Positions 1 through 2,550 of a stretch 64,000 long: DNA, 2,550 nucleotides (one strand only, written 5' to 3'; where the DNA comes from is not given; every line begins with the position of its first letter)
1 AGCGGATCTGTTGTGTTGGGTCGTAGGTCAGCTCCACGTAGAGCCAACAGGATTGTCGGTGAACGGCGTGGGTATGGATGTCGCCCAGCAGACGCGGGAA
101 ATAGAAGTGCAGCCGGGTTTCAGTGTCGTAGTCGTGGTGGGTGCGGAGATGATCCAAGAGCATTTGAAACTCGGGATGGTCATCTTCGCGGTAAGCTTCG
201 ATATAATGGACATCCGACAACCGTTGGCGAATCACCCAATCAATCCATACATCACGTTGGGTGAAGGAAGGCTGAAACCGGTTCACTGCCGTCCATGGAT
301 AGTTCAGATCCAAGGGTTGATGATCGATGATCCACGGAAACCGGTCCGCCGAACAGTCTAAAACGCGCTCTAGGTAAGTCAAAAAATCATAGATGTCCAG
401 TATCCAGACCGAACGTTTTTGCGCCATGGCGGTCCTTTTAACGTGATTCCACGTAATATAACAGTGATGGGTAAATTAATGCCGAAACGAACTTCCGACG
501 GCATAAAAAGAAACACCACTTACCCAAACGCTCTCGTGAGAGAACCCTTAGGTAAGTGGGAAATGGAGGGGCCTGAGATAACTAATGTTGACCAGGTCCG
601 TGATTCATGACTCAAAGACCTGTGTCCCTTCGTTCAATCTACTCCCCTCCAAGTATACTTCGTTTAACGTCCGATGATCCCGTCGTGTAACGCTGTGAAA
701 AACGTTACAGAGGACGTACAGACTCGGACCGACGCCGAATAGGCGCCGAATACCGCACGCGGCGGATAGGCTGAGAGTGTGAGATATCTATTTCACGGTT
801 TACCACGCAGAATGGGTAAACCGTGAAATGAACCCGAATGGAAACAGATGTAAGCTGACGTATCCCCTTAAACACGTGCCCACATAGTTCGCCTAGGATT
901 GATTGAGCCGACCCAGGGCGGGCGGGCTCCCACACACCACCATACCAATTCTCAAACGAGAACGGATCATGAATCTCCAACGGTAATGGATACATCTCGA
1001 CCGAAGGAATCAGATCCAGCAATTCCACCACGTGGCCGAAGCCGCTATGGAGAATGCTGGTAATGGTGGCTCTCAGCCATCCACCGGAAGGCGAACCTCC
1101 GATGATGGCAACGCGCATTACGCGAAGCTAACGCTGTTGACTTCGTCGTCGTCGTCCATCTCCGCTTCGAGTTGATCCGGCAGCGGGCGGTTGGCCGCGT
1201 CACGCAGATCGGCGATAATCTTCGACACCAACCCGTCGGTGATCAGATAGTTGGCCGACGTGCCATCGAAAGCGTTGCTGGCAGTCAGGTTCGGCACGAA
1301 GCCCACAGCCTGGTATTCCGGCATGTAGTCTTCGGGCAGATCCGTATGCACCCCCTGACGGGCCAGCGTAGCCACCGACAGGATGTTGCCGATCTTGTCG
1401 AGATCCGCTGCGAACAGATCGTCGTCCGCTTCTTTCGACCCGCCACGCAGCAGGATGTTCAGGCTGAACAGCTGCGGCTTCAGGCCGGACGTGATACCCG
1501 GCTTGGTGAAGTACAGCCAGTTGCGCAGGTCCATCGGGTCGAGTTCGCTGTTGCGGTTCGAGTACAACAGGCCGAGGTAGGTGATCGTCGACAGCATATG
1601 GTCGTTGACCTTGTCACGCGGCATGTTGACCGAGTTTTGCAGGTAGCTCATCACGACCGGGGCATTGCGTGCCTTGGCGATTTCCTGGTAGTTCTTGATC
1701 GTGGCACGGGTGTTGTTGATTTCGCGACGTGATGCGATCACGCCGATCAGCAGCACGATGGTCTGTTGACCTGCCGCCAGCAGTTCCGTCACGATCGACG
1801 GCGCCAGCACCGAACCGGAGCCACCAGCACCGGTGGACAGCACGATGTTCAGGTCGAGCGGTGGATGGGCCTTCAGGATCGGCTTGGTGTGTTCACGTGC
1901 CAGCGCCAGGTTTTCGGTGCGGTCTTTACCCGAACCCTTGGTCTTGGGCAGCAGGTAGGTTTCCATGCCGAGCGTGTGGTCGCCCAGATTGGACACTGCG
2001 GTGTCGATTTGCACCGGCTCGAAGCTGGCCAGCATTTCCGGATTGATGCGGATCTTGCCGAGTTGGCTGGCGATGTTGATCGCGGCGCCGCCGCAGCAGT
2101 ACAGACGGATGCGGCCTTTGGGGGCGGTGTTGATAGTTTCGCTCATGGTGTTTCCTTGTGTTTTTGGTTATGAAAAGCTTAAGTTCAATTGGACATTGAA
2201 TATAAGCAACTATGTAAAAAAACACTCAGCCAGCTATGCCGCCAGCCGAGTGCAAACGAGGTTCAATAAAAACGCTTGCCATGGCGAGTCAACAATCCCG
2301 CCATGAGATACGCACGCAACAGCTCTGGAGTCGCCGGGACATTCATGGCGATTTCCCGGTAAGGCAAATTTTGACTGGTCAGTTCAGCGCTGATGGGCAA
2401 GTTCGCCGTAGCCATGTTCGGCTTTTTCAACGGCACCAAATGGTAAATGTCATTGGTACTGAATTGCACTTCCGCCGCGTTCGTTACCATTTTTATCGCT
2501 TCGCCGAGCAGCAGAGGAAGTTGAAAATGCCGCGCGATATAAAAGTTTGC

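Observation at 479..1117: About 600-nt multi-domain structured RNA directly after phuZ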

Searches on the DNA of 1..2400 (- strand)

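Call 4: search_rna_families(source=window, start=300, end=1300, threshold=evalue, max_evalue=10, show_alignments=3)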
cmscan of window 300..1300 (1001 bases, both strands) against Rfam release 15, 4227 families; matches with E-value up to 10: 3.
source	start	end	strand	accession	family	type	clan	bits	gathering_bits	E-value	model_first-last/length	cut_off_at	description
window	898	977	+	RF01782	ASpks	Gene; antisense;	-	18.9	52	0.88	1-75/75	no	ASpks TB sRNA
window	1100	1178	+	RF02480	GlsR14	Gene; snRNA; snoRNA; CD-box;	-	14.1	90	1.8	1-68/68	no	Small nucleolar RNA GlsR14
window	933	1008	+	RF01933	bxd_5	Gene; lncRNA;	-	11.7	50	6.7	1-57/57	no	Bithoraxoid conserved region 5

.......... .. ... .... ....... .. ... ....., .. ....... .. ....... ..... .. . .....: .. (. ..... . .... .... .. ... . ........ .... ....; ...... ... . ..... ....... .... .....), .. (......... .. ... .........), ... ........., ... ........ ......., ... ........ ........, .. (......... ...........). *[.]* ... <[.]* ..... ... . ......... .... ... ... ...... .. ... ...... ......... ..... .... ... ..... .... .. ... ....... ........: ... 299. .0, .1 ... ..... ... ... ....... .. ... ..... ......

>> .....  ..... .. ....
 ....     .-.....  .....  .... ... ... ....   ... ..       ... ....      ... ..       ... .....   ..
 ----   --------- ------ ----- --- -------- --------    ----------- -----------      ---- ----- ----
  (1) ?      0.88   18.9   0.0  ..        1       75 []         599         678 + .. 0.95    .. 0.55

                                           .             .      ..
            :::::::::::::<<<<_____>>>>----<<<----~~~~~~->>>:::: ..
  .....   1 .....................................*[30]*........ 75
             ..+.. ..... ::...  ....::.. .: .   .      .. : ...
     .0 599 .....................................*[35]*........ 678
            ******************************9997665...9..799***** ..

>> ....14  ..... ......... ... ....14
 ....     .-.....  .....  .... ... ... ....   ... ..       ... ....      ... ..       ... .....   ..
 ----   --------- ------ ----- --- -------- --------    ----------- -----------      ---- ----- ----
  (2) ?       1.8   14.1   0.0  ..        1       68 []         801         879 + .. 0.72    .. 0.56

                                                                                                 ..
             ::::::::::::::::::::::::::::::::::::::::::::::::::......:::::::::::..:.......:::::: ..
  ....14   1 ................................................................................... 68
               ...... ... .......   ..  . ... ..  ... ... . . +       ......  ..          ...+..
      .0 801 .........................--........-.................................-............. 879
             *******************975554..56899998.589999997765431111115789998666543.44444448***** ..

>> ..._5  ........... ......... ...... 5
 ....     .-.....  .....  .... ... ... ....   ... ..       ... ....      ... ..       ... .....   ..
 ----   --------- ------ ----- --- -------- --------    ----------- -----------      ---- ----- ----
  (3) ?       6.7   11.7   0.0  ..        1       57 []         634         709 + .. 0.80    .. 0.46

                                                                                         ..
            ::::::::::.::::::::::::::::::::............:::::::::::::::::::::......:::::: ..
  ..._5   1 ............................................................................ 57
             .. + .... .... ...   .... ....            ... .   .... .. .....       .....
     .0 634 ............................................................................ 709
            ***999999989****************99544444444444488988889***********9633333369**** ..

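Call 8: search_dna_similar(query=window:1-2400:-, collection=phages, mode=distant, max_rows=30)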
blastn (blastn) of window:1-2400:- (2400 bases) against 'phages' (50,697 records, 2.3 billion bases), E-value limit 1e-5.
No match.

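Call 78: build_rna_model(alignment_id=A6, structure=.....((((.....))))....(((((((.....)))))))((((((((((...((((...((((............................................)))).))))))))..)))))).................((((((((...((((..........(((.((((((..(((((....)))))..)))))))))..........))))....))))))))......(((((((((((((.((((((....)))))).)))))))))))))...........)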
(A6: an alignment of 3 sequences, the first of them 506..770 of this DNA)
Model R1 built from alignment A6 (3 sequences, 296 columns); structure: as given.
model positions 271; base pairs 74; branch points 4; effective number of sequences 0.91; information 0.589 bits per position. Calibrated on 0.2 Mb of random sequence (short: E-values are rough).
structure used (alignment columns):
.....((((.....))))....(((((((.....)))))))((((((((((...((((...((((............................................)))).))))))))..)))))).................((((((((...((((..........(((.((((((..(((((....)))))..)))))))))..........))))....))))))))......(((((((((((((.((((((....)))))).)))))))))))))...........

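Call 80: search_with_rna_model(model_id=R1, sources=[window, L001, L002, L017, L018, L019, L020, L021, L022, L024, L025], max_evalue=1e-10, make_alignment=true)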
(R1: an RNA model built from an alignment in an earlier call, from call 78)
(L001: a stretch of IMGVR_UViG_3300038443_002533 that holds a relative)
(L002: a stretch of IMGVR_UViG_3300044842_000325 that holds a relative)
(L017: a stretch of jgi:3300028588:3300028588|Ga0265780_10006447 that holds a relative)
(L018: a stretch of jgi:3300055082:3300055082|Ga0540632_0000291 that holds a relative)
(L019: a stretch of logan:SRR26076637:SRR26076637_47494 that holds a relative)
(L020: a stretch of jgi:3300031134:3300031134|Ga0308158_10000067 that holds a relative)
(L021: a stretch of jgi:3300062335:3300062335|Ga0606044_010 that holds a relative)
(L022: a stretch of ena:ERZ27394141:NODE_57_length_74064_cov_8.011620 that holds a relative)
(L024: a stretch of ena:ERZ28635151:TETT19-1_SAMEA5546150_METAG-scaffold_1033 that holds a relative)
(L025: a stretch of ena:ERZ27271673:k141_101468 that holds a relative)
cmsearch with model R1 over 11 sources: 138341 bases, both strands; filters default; matches with E-value up to 1e-10: 11.
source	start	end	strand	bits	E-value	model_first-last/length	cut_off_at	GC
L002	5336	5626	+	316.4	8.3e-91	1-271/271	no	0.52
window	506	770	-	308.4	1.8e-88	1-271/271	no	0.51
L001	5360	5622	+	303.3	5.3e-87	1-271/271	no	0.5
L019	4495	4801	+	133.1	2.5e-37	1-271/271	no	0.48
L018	4435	4763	+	127.4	1.1e-35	1-271/271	no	0.49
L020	4441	4770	+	125.5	4.1e-35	1-271/271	no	0.49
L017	4438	4754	+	108.8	3e-30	1-271/271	no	0.48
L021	4445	4754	+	107.6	7.1e-30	1-271/271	no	0.49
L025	4400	4705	+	102.1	2.8e-28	1-271/271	no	0.49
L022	4324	4613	+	101.6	3.9e-28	1-271/271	no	0.53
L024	4431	4656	+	54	3.1e-14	1-271/271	no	0.47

Alignment A8: 11 matches aligned to the model, 466 columns, each read 5' to 3' on its own strand. Consensus structure (alignment columns), stored with it:
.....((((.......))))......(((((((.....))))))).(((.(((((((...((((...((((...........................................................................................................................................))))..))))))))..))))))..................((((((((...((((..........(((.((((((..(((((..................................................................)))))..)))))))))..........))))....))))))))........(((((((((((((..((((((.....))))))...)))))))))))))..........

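Call 99: build_rna_model(alignment_id=A11, structure=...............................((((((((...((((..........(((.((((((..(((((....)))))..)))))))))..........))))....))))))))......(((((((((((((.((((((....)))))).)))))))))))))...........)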
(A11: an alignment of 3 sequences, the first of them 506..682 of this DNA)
Model R2 built from alignment A11 (3 sequences, 180 columns); structure: as given.
model positions 177; base pairs 45; branch points 1; effective number of sequences 0.86; information 0.589 bits per position. Calibrated on 0.2 Mb of random sequence (short: E-values are rough).
structure used (alignment columns):
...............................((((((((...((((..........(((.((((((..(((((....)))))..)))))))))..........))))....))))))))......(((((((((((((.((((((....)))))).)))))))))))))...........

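Call 100: search_with_rna_model(model_id=R2, sources=[window, L001, L002, L017, L018, L019, L020, L021, L022, L023, L024, L025], max_evalue=0.000001, make_alignment=true)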
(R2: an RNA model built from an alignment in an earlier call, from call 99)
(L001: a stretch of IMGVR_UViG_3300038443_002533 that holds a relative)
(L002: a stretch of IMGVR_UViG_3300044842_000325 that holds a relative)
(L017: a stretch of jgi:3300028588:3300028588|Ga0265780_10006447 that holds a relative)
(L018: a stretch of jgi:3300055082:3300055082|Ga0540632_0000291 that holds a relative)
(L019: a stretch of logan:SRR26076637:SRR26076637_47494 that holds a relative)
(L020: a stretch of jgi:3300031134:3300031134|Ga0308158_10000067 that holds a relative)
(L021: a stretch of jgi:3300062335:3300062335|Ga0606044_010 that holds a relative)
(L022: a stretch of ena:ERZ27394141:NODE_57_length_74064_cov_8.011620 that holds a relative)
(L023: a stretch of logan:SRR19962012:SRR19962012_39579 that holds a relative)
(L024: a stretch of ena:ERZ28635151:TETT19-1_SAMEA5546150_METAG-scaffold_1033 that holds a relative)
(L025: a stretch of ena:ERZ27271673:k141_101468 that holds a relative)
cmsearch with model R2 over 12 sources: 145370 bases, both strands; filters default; matches with E-value up to 0.000001: 15.
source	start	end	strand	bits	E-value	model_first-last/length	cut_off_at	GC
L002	5450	5626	+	219.6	2e-64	1-177/177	no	0.47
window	506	682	-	217.4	9.1e-64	1-177/177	no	0.47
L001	5444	5622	+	215.5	3.6e-63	1-177/177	no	0.47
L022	4444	4613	+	89.6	4.1e-25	1-177/177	no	0.53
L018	4579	4763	+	87.5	1.7e-24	1-177/177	no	0.47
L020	4586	4770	+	87.3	2.1e-24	1-177/177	no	0.48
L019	4616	4801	+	86.9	2.8e-24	1-177/177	no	0.48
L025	4519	4705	+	85.7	6.2e-24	1-177/177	no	0.48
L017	4588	4754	+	77.8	1.6e-21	1-177/177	no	0.46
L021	4573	4754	+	73.9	2.3e-20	1-177/177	no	0.48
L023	4934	5095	+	40.5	2.8e-10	1-177/177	no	0.46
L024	4493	4656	+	37.2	2.9e-09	1-177/177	no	0.48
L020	4717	4760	-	31.4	1.6e-07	124-167/177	no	0.43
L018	4710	4753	-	30.5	3e-07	124-167/177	no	0.41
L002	5481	5568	-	28.9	9e-07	32-119/177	no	0.5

Alignment A12: 15 matches aligned to the model, 252 columns, each read 5' to 3' on its own strand. Consensus structure (alignment columns), stored with it:
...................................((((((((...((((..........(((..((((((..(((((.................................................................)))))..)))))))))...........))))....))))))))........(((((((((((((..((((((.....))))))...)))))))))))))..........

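Call 102: search_with_rna_model(model_id=R2, sources=[window, L001, L002, L017, L018, L019, L020, L021, L022, L023, L024, L025], max_evalue=1e-8, make_alignment=true)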
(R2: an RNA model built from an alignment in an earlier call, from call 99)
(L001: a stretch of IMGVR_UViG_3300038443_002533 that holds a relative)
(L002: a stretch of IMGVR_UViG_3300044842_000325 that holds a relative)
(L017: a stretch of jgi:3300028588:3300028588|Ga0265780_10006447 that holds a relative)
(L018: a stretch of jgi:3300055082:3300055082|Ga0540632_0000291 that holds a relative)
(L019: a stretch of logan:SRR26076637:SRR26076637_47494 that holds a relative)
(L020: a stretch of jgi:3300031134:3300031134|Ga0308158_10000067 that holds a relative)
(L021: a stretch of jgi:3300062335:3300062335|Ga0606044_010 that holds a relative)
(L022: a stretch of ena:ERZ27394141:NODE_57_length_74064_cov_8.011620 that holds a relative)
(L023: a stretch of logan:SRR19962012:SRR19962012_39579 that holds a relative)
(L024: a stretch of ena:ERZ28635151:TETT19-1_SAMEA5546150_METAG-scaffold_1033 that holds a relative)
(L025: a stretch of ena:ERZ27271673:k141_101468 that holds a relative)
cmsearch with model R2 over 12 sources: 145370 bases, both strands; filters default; matches with E-value up to 1e-8: 12.
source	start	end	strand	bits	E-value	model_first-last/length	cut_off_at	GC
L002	5450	5626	+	219.6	2e-64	1-177/177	no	0.47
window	506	682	-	217.4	9.1e-64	1-177/177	no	0.47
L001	5444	5622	+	215.5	3.6e-63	1-177/177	no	0.47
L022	4444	4613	+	89.6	4.1e-25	1-177/177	no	0.53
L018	4579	4763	+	87.5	1.7e-24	1-177/177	no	0.47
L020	4586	4770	+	87.3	2.1e-24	1-177/177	no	0.48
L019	4616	4801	+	86.9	2.8e-24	1-177/177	no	0.48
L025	4519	4705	+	85.7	6.2e-24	1-177/177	no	0.48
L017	4588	4754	+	77.8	1.6e-21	1-177/177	no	0.46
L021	4573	4754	+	73.9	2.3e-20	1-177/177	no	0.48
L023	4934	5095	+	40.5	2.8e-10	1-177/177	no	0.46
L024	4493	4656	+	37.2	2.9e-09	1-177/177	no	0.48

Alignment A13: 12 matches aligned to the model, 250 columns, each read 5' to 3' on its own strand. Consensus structure (alignment columns), stored with it:
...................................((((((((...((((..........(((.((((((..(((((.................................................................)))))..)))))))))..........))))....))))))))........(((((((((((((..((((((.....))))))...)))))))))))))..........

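Call 103: build_rna_model(alignment_id=A13)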
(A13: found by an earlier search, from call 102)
Model R3 built from alignment A13 (12 sequences, 250 columns); structure: stored with the alignment.
model positions 181; base pairs 36; branch points 1; effective number of sequences 3; information 0.59 bits per position. Calibrated on 0.2 Mb of random sequence (short: E-values are rough).
structure used (alignment columns):
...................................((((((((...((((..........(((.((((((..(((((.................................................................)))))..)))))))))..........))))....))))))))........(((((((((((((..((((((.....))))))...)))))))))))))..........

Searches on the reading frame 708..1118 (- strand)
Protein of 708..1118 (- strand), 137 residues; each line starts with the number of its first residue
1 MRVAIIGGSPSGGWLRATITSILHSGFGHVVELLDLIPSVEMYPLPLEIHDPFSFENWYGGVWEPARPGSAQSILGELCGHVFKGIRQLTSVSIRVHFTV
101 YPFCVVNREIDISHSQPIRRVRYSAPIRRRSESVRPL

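Call 14: search_protein_families(library=pfam, proteins=[P0002], max_evalue=1)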
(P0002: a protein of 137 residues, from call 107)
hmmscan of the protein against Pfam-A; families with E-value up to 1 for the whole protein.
P0002 (137 aa): 0 families

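Call 69: search_protein_families(library=pfam, alignment_id=A4, max_evalue=1)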
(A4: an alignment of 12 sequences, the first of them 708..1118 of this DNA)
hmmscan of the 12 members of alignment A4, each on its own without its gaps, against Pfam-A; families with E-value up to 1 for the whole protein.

A. member 1, window:708-1118:- (137 aa): 0 families

B. families by the number of members that match (of 12 scanned): 7 families
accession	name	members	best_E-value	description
PF13241.12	NAD_binding_7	2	0.17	Putative NAD(P)-binding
PF00106.31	adh_short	1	0.0018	short chain dehydrogenase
PF20293.4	MC6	1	0.0052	ABC-three component (ABC-3C) system Middle Component 6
PF16282.11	SANT_DAMP1_like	1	0.017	SANT/Myb-like domain of DAMP1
PF02826.25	2-Hacid_dh_C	1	0.095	D-isomer specific 2-hydroxyacid dehydrogenase, NAD binding domain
PF12337.13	DUF3637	1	0.18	Protein of unknown function (DUF3637)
PF04389.22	Peptidase_M28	1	0.2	Peptidase family M28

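Call 70: search_solved_structures(query=A4, max_evalue=10, show_alignments=2)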
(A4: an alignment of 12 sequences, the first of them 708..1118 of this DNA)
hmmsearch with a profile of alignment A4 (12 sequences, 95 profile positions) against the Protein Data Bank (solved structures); distinct sequences matched with E-value up to 10: 73 (the best 60 are shown).
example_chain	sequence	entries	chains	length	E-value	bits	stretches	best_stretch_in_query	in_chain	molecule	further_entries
6hno_A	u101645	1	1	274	0.0073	20.4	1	4-82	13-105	17-beta-hydroxysteroid dehydrogenase 14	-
4j9u_E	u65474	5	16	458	0.0089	20.2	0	1-36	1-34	Potassium uptake protein TrkA | Potassium transporter peripheral membrane component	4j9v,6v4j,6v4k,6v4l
6g4l_A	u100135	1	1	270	0.013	19.6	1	4-69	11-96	17-beta-hydroxysteroid dehydrogenase 14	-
6h0m_A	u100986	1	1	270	0.015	19.4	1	4-69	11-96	17-beta-hydroxysteroid dehydrogenase 14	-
6gbt_A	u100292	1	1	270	0.015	19.4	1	4-69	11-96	17-beta-hydroxysteroid dehydrogenase 14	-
5en4_A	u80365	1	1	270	0.015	19.4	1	4-69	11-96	17-beta-hydroxysteroid dehydrogenase 14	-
1yde_A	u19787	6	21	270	0.015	19.4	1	4-69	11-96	Retinal dehydrogenase/reductase 3 | 17-beta-hydroxysteroid dehydrogenase 14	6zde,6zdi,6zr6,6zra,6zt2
5hs6_A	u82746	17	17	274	0.015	19.4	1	4-69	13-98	17-beta-hydroxysteroid dehydrogenase 14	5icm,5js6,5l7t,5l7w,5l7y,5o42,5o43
5ics_A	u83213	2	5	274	0.015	19.4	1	4-69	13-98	17-beta-hydroxysteroid dehydrogenase 14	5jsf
6ffb_A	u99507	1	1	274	0.015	19.4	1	4-69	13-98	17-beta-hydroxysteroid dehydrogenase 14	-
4g65_A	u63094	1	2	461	0.017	19.3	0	3-26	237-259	Trk system potassium uptake protein trkA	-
9xzp_A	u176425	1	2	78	0.036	18.2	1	1-33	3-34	De novo protein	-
1bxk_A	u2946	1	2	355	0.046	17.9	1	1-67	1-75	PROTEIN (DTDP-GLUCOSE 4,6-DEHYDRATASE)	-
9lxm_A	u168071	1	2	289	0.054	17.7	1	1-37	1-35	NAD-binding protein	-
6vr7_A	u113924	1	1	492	0.056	17.6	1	3-34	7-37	Mur ligase middle domain protein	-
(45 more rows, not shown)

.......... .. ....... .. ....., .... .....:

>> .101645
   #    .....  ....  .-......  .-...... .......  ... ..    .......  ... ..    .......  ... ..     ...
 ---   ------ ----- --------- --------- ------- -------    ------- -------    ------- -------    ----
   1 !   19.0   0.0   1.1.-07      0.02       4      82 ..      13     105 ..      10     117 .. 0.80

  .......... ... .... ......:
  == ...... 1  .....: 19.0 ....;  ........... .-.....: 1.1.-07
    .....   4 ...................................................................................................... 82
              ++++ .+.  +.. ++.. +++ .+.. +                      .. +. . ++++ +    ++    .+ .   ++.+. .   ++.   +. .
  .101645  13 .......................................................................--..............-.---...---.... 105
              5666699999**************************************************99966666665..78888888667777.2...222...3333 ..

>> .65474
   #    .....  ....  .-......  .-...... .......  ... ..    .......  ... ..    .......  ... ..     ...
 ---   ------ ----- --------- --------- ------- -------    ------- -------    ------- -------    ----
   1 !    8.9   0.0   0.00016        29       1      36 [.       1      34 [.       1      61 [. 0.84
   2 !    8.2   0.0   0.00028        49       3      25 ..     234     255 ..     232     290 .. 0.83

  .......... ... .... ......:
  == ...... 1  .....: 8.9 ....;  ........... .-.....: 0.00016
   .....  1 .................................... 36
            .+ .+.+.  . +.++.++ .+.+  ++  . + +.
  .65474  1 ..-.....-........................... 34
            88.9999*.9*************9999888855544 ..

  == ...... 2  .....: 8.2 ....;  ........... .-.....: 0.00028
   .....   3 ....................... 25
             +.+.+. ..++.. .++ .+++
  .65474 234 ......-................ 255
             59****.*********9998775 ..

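Call 71: predict_structure(alignment_id=A4)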
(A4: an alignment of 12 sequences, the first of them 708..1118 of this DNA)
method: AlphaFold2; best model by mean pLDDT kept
length: 137 residues; sequences in the alignment: 12
mean_pLDDT: 43.4   pTM: 0.22
mean pLDDT of the five models: 43.4, 42.2, 40.8, 39.5, 39.1
residues with pLDDT >= 90: 0; 70-90: 0; 50-70: 31; < 50: 106
segments of 3 or more residues with pLDDT < 50: 1-3, 27-126
pLDDT, mean of each block of 10 residues (from residue 1): 50 61 56 42 42 43 40 35 34 31 34 36 49 61
secondary structure, 60 per line:
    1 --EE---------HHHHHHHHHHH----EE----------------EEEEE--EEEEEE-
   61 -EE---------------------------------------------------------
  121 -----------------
elements in order: H14-24 E47-51 E54-59

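Call 73: search_protein_families(library=phrogs, proteins=[P0002], max_evalue=0.01)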
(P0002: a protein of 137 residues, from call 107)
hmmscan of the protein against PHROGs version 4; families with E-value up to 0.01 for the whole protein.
P0002 (137 aa): 0 families

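Call 107: search_protein_representatives(alignment_id=A4)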
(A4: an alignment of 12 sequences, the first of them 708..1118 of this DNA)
Query: 12 sequences, 95 profile positions. Proteins with E-value up to 0.001 (for the whole library): 13; up to 1e-10: 8; up to 1e-30: 0. The best 13 are listed.
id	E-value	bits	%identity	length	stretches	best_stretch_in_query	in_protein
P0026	2.6e-26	108.5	-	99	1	1-92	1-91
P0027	1.2e-23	99.9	-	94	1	1-94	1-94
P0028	1.0e-21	93.7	-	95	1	1-91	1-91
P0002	1.8e-21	93.0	-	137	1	1-94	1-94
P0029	3.0e-21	92.2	-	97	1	1-93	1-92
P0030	3.4e-19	85.7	-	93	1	1-89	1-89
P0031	7.0e-14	68.6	-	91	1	1-88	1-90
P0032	1.3e-12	64.6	-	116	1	1-94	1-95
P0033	2.7e-10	57.1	-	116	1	1-85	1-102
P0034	4.0e-09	53.4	-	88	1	1-75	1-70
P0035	3.0e-07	47.4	-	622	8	35-91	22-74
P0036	8.3e-07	45.9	-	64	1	25-86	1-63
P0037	6.8e-04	36.6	-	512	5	35-88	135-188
